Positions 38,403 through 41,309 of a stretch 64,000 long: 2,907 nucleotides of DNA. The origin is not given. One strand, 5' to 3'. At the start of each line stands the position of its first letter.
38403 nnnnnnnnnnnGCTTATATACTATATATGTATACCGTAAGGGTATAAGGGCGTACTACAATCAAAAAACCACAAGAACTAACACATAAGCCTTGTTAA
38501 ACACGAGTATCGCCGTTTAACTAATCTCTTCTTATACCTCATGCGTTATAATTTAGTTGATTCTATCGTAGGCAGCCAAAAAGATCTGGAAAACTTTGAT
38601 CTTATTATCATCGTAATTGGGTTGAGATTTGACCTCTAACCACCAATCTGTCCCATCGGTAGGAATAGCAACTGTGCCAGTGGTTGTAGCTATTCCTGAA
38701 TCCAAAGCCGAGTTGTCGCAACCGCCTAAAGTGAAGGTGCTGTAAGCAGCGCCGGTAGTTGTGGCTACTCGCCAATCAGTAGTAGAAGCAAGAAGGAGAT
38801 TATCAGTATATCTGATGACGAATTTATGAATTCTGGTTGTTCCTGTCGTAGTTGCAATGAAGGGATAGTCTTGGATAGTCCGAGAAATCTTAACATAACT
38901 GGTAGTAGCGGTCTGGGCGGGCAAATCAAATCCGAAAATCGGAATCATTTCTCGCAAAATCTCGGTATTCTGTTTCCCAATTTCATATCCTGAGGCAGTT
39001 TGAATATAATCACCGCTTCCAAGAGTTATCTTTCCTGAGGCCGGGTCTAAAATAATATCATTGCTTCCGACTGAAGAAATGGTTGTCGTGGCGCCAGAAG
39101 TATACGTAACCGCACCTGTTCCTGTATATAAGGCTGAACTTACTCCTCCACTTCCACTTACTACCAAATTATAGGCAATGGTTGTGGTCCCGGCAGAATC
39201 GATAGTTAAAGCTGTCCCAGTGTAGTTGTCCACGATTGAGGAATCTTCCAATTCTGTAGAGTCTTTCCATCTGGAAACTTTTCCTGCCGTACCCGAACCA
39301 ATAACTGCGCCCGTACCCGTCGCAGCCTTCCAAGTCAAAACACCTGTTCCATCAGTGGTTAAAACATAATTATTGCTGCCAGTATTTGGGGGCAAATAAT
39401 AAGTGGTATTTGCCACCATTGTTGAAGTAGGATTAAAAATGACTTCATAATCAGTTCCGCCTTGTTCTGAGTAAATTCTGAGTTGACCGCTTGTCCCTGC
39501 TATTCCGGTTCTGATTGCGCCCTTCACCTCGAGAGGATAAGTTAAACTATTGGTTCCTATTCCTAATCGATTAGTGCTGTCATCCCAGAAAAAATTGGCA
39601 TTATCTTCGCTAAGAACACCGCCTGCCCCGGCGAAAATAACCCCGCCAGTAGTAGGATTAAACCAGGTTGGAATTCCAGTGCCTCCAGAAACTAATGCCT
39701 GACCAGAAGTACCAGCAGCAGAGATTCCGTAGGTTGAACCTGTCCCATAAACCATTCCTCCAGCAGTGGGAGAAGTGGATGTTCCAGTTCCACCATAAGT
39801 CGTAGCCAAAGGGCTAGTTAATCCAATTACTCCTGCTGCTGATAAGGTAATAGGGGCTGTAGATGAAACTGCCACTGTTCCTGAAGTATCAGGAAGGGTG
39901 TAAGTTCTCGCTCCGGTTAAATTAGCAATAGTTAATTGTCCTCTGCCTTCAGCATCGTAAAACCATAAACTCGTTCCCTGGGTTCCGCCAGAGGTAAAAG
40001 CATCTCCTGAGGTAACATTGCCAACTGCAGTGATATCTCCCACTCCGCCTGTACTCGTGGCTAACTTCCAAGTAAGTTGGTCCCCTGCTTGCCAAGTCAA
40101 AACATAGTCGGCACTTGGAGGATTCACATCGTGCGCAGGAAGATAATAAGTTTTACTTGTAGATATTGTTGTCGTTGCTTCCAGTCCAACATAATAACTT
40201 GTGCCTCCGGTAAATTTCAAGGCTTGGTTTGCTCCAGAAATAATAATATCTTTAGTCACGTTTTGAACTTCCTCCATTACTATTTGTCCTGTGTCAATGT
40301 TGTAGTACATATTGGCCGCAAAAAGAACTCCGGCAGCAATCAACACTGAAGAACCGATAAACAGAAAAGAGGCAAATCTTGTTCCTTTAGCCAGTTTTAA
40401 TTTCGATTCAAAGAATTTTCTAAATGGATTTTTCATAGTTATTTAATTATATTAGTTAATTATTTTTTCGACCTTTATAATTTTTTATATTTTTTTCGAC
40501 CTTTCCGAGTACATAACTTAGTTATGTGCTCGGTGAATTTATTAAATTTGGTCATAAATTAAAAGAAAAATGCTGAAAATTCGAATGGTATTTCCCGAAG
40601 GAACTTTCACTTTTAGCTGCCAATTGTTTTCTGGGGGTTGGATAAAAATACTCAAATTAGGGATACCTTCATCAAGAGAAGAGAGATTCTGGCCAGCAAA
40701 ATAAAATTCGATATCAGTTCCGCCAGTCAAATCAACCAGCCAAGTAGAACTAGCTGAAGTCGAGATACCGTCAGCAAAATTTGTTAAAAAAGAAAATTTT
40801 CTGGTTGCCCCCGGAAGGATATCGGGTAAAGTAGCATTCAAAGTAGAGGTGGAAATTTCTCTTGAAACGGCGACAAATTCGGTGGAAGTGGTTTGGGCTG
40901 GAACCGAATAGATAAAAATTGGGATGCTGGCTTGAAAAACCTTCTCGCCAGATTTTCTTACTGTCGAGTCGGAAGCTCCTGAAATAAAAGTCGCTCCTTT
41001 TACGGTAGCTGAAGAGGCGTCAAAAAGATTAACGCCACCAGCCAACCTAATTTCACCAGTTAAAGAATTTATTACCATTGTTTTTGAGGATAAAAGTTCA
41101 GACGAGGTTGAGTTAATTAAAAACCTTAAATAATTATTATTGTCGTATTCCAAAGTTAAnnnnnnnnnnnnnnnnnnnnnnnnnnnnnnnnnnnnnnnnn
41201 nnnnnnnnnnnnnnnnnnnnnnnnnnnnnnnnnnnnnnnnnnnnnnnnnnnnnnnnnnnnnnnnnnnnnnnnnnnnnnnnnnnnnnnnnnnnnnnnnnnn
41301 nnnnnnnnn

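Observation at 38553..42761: Two paralogous signal-anchored tail-fibre-like proteins; one carries a cytoplasmic MerR-like HTH fused ahead of the membrane anchor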

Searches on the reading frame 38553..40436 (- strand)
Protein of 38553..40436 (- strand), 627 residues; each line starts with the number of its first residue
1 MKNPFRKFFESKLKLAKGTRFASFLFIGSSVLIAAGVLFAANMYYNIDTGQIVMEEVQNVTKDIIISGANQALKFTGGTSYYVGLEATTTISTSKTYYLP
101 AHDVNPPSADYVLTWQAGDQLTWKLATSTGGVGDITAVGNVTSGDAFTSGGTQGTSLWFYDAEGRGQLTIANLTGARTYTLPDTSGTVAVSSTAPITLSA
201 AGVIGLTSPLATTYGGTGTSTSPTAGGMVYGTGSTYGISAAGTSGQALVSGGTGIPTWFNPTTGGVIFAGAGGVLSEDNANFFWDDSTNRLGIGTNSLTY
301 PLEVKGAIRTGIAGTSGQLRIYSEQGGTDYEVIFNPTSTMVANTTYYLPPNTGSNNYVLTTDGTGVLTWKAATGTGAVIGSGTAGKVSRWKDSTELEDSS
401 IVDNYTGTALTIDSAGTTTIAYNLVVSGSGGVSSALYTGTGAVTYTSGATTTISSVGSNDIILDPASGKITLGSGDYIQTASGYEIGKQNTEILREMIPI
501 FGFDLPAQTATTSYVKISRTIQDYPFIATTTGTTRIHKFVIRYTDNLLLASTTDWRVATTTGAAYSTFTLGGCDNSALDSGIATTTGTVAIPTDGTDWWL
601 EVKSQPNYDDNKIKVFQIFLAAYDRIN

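Call 5: search_protein_families(library=pfam, proteins=[window:38553-40436:-], max_evalue=0.1)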
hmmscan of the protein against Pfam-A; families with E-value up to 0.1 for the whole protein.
window:38553-40436:- (627 aa): 0 families

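Call 8: search_protein_families(library=ncbifam, proteins=[window:38553-40436:-], max_evalue=1)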
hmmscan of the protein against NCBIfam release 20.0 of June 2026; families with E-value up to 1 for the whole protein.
window:38553-40436:- (627 aa): 0 families

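Call 78: search_protein_families(library=phrogs, proteins=[window:38553-40436:-], max_evalue=0.01)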
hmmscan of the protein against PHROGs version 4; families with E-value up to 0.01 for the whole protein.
window:38553-40436:- (627 aa): 0 families

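Call 85: find_homologous_proteins(query=window:38553-40436:-, max_evalue=0.00001)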
Query window:38553-40436:- (627 aa): 206 proteins with E <= 0.00001 among 8000 candidates; the best 120 are listed.
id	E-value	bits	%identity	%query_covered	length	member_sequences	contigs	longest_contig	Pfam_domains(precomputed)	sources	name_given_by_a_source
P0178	0.0e+0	1352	100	100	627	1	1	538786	-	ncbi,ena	-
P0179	2.6e-256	870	70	100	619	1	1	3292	-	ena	-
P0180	1.6e-235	801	65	100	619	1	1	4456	-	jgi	-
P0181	5.2e-222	757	63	100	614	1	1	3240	-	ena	-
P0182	3.4e-221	754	62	100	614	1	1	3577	-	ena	-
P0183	1.9e-219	748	62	100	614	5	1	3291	-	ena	-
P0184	5.3e-207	707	56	61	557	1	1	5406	-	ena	-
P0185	5.6e-206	704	56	61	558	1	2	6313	-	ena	-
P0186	1.6e-205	702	56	61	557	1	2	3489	-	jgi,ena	-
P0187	3.0e-205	701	56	61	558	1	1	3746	-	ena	-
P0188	5.4e-204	697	54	61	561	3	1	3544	-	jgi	-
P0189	2.2e-203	695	54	61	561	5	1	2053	-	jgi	-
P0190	9.2e-203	693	53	61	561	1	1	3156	-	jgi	-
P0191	3.4e-202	691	53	61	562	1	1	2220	-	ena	-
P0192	5.7e-202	691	56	61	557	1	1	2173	-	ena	-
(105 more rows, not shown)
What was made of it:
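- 38553..40436 (-): Gene B: paralogue without an HTH. It has a short K/R-rich N-tail, a TM helix (40320-40376), the anchor motif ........, a T/G-rich shaft and the same knob (from about 38963 down to 38556). Over 200 homologues, all unnamed or 'hypothetical', mostly Parcubacteria (call 85).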

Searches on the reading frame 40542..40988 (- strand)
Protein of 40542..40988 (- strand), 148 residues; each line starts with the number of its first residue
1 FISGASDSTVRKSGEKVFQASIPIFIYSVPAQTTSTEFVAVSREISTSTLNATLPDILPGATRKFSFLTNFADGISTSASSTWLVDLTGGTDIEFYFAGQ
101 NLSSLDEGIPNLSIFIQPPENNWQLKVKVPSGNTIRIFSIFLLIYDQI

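Call 35: predict_structure(alignment_id=A3)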
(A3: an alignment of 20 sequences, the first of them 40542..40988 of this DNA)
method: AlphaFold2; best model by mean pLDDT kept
length: 148 residues; sequences in the alignment: 20
mean_pLDDT: 92.3   pTM: 0.84
mean pLDDT of the five models: 92.3, 92.1, 91.9, 91.5, 90.6
residues with pLDDT >= 90: 124; 70-90: 14; 50-70: 5; < 50: 5
segments of 3 or more residues with pLDDT < 50: 1-5
pLDDT, mean of each block of 10 residues (from residue 1): 51 90 93 97 95 93 97 98 93 96 94 96 97 98 97
secondary structure, 60 per line:
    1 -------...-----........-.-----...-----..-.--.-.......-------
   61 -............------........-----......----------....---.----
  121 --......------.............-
elements in order: E16-23 E31-33 H47-53 E62-73 E80-87 E93-98 E109-112 E123-128 E135-147
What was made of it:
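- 40545..40943 (-): C-terminal knob of A (residues ~607-739): TNF/C1q-like jelly-roll beta-sandwich. AF2 pLDDT 92.3 (call 35).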

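Call 40: fold_search(model_id=the predicted structure, library=pdb)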
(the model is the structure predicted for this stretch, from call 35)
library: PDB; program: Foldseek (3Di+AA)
matches with E <= 10: 1690; with E <= 0.001: 20
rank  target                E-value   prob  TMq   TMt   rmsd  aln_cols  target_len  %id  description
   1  9ib9_B                1.2e-05  1.00  0.47  0.50   6.2       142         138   14  Tumor necrosis factor-like lectin PLTL from Photorhabdus laumondii in complex with B Lewis b pentasaccharide (released 2025-10-29)
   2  9ib7_B                1.4e-05  1.00  0.48  0.51   6.2       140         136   14  Tumor necrosis factor-like lectin PLTL from Photorhabdus laumondii in complex with Blood group B trisaccharide (released 2025-10-29)
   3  9ib7_A                1.9e-05  1.00  0.49  0.52   6.1       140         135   15  Tumor necrosis factor-like lectin PLTL from Photorhabdus laumondii in complex with Blood group B trisaccharide (released 2025-10-29)
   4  9ib6                  1.9e-05  1.00  0.49  0.53   6.1       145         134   16  Apo form of Tumor necrosis factor-like lectin PLTL from Photorhabdus laumondii (released 2025-10-29)
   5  2wq4_B                2.3e-05  1.00  0.44  0.48   6.6       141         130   12  N-terminal domain of BC2L-C Lectin from Burkholderia cenocepacia (released 2010-01-12)
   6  2wq4_C                2.5e-05  1.00  0.45  0.49   6.1       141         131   13  N-terminal domain of BC2L-C Lectin from Burkholderia cenocepacia (released 2010-01-12)
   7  2wq4_A                4.4e-05  1.00  0.45  0.49   6.3       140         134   12  N-terminal domain of BC2L-C Lectin from Burkholderia cenocepacia (released 2010-01-12)
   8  6zzw_A                4.7e-05  1.00  0.46  0.51   6.3       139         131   13  Structure of the N terminal domain of Bc2L-C lectin (1-131) in complex with Globo H (H-type 3) and CAS No 912569-62-1 (released 2021-04-07)
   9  6zzw_B                5.4e-05  1.00  0.45  0.48   6.6       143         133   12  Structure of the N terminal domain of Bc2L-C lectin (1-131) in complex with Globo H (H-type 3) and CAS No 912569-62-1 (released 2021-04-07)
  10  9ib7_C                8.6e-05  1.00  0.49  0.53   6.1       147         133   14  Tumor necrosis factor-like lectin PLTL from Photorhabdus laumondii in complex with Blood group B trisaccharide (released 2025-10-29)
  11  6tid_AAA              1.8e-04  1.00  0.45  0.49   6.3       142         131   13  Structure of the N terminal domain of Bc2L-C lectin (1-131) in complex with H-type 1 antigen (released 2020-01-22)
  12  6tig_AAA              2.6e-04  1.00  0.45  0.49   6.4       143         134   12  Structure of the N terminal domain of Bc2L-C lectin (1-131) in complex with Globo H (H-type 3) antigen (released 2020-01-22)
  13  9h3d_D                3.0e-04  1.00  0.39  0.39   9.2       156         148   15  F-ENA exosporium anchoring complex between ExsF and a peptide derived from the N-terminus of F-Anchor (released 2025-03-12)
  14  1dlc                  6.5e-04  1.00  0.48  0.15   5.1       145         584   16  CRYSTAL STRUCTURE OF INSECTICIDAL DELTA-ENDOTOXIN FROM BACILLUS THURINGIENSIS AT 2.5 ANGSTROMS RESOLUTION (released 1994-09-30)
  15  9buv                  6.5e-04  1.00  0.47  0.15   5.7       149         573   13  Crystal structure of Cry1Fa R226Q (released 2024-05-29)
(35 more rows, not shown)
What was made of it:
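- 40545..40943 (-): Foldseek PDB top hits are the TNF-like lectins PLTL and BC2L-C-Nt, ExsF/BxpB and the Sf6 tail-needle knob (call 40).
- On DGR (diversity-generating retroelement) target proteins: The knob is a TNF-like fold (call 40).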

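Call 87: fold_search(model_id=the predicted structure, library=viral)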
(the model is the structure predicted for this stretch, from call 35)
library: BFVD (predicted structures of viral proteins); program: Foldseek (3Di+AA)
matches with E <= 10: 1845; with E <= 0.001: 85
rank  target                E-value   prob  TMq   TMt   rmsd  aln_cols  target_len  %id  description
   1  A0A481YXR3            2.8e-05  1.00  0.43  0.30   6.7       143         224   10  Uncharacterized protein [Marseillevirus LCMAC201]
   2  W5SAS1                4.3e-05  1.00  0.41  0.22  10.4       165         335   18  Collagen triple helix repeat protein [Pithovirus sibericum]
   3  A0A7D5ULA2            4.5e-05  1.00  0.33  0.15   8.2       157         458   13  Uncharacterized protein [Scale drop disease virus]
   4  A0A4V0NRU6            5.6e-05  1.00  0.48  0.45   6.0       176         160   11  Uncharacterized protein [Vibrio phage VP-1]
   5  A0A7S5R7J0            7.2e-05  1.00  0.46  0.24   6.4       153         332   13  (no name in the UniProt tables at hand)
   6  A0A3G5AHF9            8.9e-05  1.00  0.48  0.35   5.8       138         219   14  Uncharacterized protein [Solivirus sp.]
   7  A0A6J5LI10            9.3e-05  1.00  0.47  0.25   5.1       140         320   10  Uncharacterized protein [uncultured Caudovirales phage]
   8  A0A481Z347            1.1e-04  1.00  0.43  0.23   6.8       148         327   13  Uncharacterized protein (Fragment) [Mimivirus LCMiAC02]
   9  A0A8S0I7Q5            1.3e-04  1.00  0.46  0.24   6.7       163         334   10  (no name in the UniProt tables at hand)
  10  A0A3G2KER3            1.4e-04  1.00  0.52  0.27   5.6       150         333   11  Lysin A [Arthrobacter phage Constance]
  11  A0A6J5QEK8            1.6e-04  1.00  0.45  0.43   6.8       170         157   14  Uncharacterized protein [uncultured Caudovirales phage]
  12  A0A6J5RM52            1.7e-04  1.00  0.43  0.33   6.5       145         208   12  Uncharacterized protein [uncultured Caudovirales phage]
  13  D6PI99                1.8e-04  1.00  0.55  0.57   4.8       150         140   11  (no name in the UniProt tables at hand)
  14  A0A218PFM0            1.8e-04  1.00  0.44  0.40   6.3       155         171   10  ORF093 [Red sea bream iridovirus]
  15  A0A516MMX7            2.0e-04  1.00  0.47  0.38   7.1       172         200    7  (no name in the UniProt tables at hand)
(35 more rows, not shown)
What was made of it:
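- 40545..40943 (-): BFVD hits include collagen-repeat, tail-fibre and C1q-domain proteins (call 87).
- Knob: pLDDT 92; TNF-like lectins and fibre-tip knobs are the top matches (calls 35, 40, 87).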

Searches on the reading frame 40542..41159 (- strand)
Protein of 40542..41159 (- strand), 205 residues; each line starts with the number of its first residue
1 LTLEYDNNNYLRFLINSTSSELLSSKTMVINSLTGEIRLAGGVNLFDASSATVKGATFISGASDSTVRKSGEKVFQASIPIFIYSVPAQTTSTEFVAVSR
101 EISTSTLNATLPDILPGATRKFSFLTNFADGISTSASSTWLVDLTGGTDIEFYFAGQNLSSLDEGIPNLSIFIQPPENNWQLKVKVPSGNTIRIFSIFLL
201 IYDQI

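Call 20: find_homologous_proteins(query=A2, max_evalue=0.001)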
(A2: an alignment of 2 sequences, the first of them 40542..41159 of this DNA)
Query A2 (2 sequences) (205 aa, profile of the alignment): 19 proteins with E <= 0.001 among 2632 candidates.
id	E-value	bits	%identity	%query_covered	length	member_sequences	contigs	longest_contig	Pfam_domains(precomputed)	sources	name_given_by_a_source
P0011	1.4e-66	242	69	92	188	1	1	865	-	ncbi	ncbi:unnamed protein product, partial [marine sediment metagenome]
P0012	1.1e-56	210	35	68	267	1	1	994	-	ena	-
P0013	8.7e-56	207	34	67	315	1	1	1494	-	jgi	jgi:hypothetical protein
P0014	9.3e-56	207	52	100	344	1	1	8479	-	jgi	-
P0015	2.4e-55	205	53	99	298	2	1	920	-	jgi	-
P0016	1.3e-49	187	28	72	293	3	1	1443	-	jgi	-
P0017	4.1e-49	185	28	90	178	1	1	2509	-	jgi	jgi:hypothetical protein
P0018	1.0e-43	167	35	67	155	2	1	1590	-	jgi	-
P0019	4.5e-39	152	35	69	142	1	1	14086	-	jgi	jgi:uncharacterized protein YaiE (UPF0345 family)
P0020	4.9e-38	149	26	89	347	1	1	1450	-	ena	-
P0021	1.0e-37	148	38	67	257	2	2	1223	-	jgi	jgi:hypothetical protein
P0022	7.3e-37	145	26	89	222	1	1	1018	-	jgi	jgi:hypothetical protein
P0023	2.1e-36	144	36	67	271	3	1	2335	-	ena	-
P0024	6.0e-35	139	29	86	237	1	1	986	-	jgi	jgi:hypothetical protein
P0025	2.9e-34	137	28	69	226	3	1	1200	-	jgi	jgi:hypothetical protein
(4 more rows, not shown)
